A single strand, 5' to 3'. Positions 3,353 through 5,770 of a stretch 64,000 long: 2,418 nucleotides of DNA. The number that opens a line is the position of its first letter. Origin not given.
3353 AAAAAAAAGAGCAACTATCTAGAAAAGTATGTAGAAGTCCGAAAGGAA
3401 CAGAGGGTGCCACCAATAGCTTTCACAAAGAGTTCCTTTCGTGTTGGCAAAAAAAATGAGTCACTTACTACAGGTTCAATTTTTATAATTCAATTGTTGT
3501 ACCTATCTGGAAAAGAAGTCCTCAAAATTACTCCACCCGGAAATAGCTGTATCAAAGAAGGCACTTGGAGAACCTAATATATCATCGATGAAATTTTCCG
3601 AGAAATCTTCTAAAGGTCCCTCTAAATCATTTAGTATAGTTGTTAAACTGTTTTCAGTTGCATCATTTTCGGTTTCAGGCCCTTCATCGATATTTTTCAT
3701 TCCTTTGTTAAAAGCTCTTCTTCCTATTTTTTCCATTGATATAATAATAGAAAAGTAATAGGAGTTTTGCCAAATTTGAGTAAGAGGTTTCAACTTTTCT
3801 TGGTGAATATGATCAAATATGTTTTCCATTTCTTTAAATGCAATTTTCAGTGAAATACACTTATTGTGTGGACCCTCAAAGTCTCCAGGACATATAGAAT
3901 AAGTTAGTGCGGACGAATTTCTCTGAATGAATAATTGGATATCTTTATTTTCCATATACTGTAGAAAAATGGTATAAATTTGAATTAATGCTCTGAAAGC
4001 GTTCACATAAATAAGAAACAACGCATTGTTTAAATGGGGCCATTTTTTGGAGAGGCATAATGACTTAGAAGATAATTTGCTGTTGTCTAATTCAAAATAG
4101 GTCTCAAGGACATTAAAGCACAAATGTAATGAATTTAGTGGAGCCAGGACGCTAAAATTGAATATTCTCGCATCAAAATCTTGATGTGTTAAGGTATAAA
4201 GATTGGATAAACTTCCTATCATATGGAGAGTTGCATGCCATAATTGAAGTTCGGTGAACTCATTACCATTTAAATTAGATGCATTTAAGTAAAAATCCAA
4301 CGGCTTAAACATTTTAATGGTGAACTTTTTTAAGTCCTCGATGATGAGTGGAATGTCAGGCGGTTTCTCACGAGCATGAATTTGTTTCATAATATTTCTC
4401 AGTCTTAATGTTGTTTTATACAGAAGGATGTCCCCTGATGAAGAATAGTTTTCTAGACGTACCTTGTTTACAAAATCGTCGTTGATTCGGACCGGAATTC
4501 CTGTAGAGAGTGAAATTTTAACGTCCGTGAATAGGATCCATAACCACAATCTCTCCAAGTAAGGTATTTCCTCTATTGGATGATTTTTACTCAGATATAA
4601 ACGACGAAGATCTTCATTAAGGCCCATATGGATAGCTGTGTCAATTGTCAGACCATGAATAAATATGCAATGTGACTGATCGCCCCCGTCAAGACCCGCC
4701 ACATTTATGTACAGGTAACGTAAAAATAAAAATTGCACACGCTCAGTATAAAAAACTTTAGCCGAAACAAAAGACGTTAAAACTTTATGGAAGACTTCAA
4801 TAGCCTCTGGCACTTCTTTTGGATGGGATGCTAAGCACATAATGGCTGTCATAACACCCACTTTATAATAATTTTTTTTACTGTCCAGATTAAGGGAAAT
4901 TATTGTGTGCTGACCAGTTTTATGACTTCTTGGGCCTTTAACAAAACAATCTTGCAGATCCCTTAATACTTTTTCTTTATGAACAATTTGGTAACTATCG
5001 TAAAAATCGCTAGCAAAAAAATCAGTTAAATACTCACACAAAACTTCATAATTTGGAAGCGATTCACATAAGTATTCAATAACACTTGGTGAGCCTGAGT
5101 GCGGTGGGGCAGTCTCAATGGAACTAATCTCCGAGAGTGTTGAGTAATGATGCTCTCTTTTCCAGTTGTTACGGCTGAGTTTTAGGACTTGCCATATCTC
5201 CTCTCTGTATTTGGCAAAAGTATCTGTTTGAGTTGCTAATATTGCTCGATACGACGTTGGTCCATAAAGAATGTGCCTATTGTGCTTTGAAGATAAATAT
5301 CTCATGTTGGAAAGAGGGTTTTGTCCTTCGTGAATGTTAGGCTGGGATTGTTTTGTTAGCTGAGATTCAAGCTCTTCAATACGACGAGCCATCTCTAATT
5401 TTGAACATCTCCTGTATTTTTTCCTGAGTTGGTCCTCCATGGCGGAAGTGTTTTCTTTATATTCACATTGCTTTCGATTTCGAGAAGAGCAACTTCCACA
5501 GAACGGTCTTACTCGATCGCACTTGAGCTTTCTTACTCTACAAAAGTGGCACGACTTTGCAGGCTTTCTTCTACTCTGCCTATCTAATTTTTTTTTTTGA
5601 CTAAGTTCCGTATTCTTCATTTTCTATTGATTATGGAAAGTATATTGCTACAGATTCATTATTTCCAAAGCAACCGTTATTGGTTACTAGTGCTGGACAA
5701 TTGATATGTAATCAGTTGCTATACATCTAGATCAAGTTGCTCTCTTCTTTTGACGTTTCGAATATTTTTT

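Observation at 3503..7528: Divergent pair: uncharacterised Zn2Cys6 transcription factor and MCH2 MFS transporter share a 480-bp promoter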

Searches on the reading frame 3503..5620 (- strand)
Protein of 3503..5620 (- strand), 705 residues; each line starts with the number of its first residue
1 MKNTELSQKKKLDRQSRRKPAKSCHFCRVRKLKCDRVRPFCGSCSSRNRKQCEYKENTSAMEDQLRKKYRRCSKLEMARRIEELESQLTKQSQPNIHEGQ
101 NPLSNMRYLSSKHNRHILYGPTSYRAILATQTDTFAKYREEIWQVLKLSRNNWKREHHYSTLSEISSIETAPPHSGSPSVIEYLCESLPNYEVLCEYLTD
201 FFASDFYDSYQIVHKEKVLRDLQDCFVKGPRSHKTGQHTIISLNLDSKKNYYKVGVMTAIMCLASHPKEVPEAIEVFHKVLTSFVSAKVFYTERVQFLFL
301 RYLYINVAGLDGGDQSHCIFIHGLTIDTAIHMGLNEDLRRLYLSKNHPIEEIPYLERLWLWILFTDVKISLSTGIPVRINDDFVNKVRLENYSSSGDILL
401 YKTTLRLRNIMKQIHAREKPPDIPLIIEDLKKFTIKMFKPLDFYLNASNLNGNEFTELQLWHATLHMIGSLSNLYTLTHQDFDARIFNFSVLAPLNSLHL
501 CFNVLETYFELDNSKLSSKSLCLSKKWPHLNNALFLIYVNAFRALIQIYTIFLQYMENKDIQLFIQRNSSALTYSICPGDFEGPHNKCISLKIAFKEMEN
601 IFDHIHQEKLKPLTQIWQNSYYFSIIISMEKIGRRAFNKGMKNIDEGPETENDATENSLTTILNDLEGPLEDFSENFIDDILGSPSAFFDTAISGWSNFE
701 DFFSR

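Call 4: search_protein_families(library=pfam, proteins=[window:3503-5620:-], max_evalue=0.01)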
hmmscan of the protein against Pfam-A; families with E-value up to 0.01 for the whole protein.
window:3503-5620:- (705 aa): 2 families
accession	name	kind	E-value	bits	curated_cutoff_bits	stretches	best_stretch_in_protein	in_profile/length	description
PF04082.23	Fungal_trans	-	7.9e-29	101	23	1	200-462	2-261/262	Fungal specific transcription factor domain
PF00172.23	Zn_clus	-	4.2e-06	27.2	21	1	23-58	2-36/39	Fungal Zn(2)-Cys(6) binuclear cluster domain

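Call 10: find_homologous_proteins(query=window:3503-5620:-, max_evalue=0.00001)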
Query window:3503-5620:- (705 aa): 9 proteins with E <= 0.00001 among 6670 candidates.
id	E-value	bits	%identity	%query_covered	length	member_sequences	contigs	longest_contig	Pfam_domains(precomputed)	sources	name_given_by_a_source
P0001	0.0e+0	1622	99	100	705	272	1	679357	PF00172.24,PF04082.24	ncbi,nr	ncbi:hypothetical protein H804_YJM1383K00001 [Saccharomyces cerevisiae YJM1383]|nr:hypothetical prot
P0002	0.0e+0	1440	88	100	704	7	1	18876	PF00172.24,PF04082.24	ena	-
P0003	0.0e+0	1193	74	100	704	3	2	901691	PF00172.24,PF04082.24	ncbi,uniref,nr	ncbi:uncharacterized protein SKDI_16G4510 [Saccharomyces kudriavzevii IFO 1802]|uniref:Uncharacteriz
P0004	0.0e+0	1133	71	100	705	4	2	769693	PF00172.24,PF04082.24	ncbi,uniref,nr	ncbi:hypothetical protein SEUBUCD646_0O00100 [Saccharomyces eubayanus]|uniref:Zn(2)-C6 fungal-type d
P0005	6.6e-249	846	78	67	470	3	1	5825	PF00172.24,PF04082.24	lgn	-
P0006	2.3e-248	844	71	76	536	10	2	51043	PF04082.24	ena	-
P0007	6.6e-204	697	68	63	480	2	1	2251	PF00172.24,PF04082.24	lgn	-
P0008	3.8e-116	407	35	99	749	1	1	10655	PF00172.24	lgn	-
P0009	6.3e-53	198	26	89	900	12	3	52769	PF00172.24,PF04082.24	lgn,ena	-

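Call 11: find_encoding_contigs(protein=P0003, flank=8000, max_places=3)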
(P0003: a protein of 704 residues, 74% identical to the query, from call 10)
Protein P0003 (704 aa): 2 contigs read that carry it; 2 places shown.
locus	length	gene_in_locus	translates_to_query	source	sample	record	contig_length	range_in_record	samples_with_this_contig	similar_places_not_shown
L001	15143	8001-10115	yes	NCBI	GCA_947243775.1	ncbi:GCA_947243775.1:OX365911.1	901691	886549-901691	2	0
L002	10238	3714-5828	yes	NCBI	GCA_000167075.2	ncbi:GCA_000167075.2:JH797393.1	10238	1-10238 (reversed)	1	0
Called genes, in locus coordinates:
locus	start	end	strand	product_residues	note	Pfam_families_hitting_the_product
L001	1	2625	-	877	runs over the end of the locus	PF03169:OPT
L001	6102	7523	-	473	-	PF07690:MFS_1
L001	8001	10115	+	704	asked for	PF00172:Zn_clus (weak), PF04082:Fungal_trans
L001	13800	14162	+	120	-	PF00660:SRP1_TIP1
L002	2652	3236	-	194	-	PF07690:MFS_1 (weak)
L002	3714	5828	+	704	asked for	PF00172:Zn_clus (weak), PF04082:Fungal_trans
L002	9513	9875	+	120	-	PF00660:SRP1_TIP1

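Call 12: find_encoding_contigs(protein=P0004, flank=8000, max_places=3)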
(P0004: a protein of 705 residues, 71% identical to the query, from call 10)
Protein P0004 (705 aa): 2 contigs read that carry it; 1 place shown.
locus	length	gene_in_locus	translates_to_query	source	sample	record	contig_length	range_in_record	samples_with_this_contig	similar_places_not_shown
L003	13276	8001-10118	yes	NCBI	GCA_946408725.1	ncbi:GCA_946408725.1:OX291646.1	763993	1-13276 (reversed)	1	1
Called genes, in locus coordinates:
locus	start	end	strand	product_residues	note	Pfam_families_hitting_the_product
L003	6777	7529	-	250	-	PF07690:MFS_1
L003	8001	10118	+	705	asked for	PF00172:Zn_clus (weak), PF04082:Fungal_trans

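Call 13: find_encoding_contigs(protein=P0008, flank=8000, max_places=3)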
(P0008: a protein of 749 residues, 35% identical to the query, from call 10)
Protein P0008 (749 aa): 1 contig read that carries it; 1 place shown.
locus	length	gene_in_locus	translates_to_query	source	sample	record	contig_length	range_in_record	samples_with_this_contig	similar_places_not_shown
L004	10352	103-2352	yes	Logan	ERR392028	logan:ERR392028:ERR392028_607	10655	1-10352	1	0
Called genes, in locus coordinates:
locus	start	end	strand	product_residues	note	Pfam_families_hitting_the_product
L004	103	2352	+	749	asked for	PF00172:Zn_clus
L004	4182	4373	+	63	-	-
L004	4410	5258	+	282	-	-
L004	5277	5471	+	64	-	-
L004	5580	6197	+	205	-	-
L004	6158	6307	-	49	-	-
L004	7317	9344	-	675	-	-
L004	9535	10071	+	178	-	PF18504:Csm1_N, PF12539:Csm1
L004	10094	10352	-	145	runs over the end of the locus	PF08790:zf-LYAR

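Call 14: find_encoding_contigs(protein=P0002, flank=8000, max_places=2)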
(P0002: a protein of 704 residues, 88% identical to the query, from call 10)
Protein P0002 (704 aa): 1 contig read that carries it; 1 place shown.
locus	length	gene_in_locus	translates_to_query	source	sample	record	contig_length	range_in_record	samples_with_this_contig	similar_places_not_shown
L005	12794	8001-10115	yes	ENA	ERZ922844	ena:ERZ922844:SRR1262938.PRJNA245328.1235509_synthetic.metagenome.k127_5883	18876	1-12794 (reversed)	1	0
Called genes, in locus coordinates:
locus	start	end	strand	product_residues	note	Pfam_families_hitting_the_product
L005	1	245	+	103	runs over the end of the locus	-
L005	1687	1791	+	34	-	-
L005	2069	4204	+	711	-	PF01794:Ferric_reduct, PF08022:FAD_binding_8, PF08030:NAD_binding_6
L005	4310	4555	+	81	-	-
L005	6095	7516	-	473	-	PF07690:MFS_1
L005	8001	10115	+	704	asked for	PF00172:Zn_clus (weak), PF04082:Fungal_trans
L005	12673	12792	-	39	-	?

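Call 15: find_encoding_contigs(protein=P0005, flank=8000, max_places=2)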
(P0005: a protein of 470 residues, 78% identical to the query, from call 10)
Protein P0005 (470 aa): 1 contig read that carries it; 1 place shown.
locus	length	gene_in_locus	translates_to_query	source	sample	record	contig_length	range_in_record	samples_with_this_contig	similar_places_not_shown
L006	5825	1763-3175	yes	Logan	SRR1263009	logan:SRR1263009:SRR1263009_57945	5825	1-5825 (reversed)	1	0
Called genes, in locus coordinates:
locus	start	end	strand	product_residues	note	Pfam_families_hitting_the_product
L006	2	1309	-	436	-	?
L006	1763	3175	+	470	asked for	PF00172:Zn_clus (weak), PF04082:Fungal_trans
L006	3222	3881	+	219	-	-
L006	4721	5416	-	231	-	PF00674:DUP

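Call 16: find_encoding_contigs(protein=P0009, flank=8000, max_places=3)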
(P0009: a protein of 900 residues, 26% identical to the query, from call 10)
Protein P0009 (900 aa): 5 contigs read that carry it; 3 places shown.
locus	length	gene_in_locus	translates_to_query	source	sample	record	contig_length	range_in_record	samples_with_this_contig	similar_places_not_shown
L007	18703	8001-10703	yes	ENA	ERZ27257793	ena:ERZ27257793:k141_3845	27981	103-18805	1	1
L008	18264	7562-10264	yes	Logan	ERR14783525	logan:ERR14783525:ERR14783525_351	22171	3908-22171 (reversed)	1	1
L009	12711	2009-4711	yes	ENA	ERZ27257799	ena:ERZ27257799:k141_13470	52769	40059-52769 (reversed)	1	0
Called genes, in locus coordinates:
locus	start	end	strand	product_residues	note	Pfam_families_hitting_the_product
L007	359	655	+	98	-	-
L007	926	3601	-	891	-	PF08546:ApbA_C (faint)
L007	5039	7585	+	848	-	PF00172:Zn_clus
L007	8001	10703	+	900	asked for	PF00172:Zn_clus, PF04082:Fungal_trans (weak)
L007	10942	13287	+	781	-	PF00172:Zn_clus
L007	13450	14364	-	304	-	PF00069:Pkinase, PF07714:PK_Tyr_Ser-Thr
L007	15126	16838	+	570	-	PF28462:Bet_v_1_TRM44_N, PF07757:AdoMet_MTase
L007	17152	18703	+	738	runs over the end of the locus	PF00270:DEAD (faint), PF22527:DEXQc_Suv3, PF00271:Helicase_C, PF12513:SUV3_C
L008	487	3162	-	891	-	PF08546:ApbA_C (faint)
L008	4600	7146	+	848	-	PF00172:Zn_clus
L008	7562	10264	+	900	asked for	PF00172:Zn_clus, PF04082:Fungal_trans (weak)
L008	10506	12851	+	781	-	PF00172:Zn_clus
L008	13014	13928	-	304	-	PF00069:Pkinase, PF07714:PK_Tyr_Ser-Thr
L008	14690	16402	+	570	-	PF28462:Bet_v_1_TRM44_N, PF07757:AdoMet_MTase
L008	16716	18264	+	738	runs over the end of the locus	PF00270:DEAD (faint), PF22527:DEXQc_Suv3, PF00271:Helicase_C, PF12513:SUV3_C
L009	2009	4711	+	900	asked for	PF00172:Zn_clus, PF04082:Fungal_trans (weak)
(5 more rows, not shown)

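Call 59: find_homologous_proteins(query=A2, max_evalue=1e-10)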
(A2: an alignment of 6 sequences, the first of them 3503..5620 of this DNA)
Query A2 (6 sequences) (705 aa, profile of the alignment): 10 proteins with E <= 1e-10 among 7138 candidates.
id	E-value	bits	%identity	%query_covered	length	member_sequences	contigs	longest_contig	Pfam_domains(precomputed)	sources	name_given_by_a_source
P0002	0.0e+0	1309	88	100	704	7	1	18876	PF00172.24,PF04082.24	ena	-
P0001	0.0e+0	1299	99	100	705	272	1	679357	PF00172.24,PF04082.24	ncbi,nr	ncbi:hypothetical protein H804_YJM1383K00001 [Saccharomyces cerevisiae YJM1383]|nr:hypothetical prot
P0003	0.0e+0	1290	74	100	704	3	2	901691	PF00172.24,PF04082.24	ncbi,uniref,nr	ncbi:uncharacterized protein SKDI_16G4510 [Saccharomyces kudriavzevii IFO 1802]|uniref:Uncharacteriz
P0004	0.0e+0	1265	71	100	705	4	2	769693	PF00172.24,PF04082.24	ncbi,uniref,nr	ncbi:hypothetical protein SEUBUCD646_0O00100 [Saccharomyces eubayanus]|uniref:Zn(2)-C6 fungal-type d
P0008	0.0e+0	1065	35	99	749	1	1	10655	PF00172.24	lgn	-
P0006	5.8e-263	893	71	76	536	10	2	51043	PF04082.24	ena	-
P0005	3.0e-254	864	78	67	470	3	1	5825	PF00172.24,PF04082.24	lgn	-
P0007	7.8e-219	747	68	63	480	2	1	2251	PF00172.24,PF04082.24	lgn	-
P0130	4.3e-161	556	62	51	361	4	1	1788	PF00172.24,PF04082.24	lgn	-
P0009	2.2e-98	349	26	89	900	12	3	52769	PF00172.24,PF04082.24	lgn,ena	-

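Call 79: search_solved_structures(query=window:3503-5620:-, max_evalue=0.01, show_alignments=1)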
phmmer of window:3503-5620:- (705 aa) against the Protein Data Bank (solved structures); distinct sequences matched with E-value up to 0.01: 10.
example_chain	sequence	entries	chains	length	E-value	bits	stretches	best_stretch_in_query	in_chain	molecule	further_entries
1hwt_C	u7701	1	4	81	2.3e-06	29.6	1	17-91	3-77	PROTEIN (HEME ACTIVATOR PROTEIN)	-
2hap_C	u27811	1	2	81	1e-05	27.5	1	18-91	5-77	PROTEIN (HEME ACTIVATOR PROTEIN)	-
1qp9_A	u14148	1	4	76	1.6e-05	26.9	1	18-90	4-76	CYP1(HAP1-PC7) ACTIVATORY PROTEIN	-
1pyc_A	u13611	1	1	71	2.7e-05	26.1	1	19-85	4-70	CYP1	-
6p7v_B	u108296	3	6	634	6e-05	24.9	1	18-64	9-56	Cep3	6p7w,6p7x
6k15_K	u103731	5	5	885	0.00011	24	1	18-56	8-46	Chromatin structure-remodeling complex protein RSC3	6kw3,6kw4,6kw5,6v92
6v8o_G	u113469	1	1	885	0.00011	24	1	18-56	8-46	Chromatin structure-remodeling complex protein RSC3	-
3coq_A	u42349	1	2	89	0.0017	20.1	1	22-85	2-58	Regulatory protein GAL4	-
1d66_A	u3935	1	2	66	0.002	19.9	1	22-60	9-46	PROTEIN (GAL4)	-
7uik_T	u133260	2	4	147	0.0034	19.1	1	22-85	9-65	Regulatory protein GAL4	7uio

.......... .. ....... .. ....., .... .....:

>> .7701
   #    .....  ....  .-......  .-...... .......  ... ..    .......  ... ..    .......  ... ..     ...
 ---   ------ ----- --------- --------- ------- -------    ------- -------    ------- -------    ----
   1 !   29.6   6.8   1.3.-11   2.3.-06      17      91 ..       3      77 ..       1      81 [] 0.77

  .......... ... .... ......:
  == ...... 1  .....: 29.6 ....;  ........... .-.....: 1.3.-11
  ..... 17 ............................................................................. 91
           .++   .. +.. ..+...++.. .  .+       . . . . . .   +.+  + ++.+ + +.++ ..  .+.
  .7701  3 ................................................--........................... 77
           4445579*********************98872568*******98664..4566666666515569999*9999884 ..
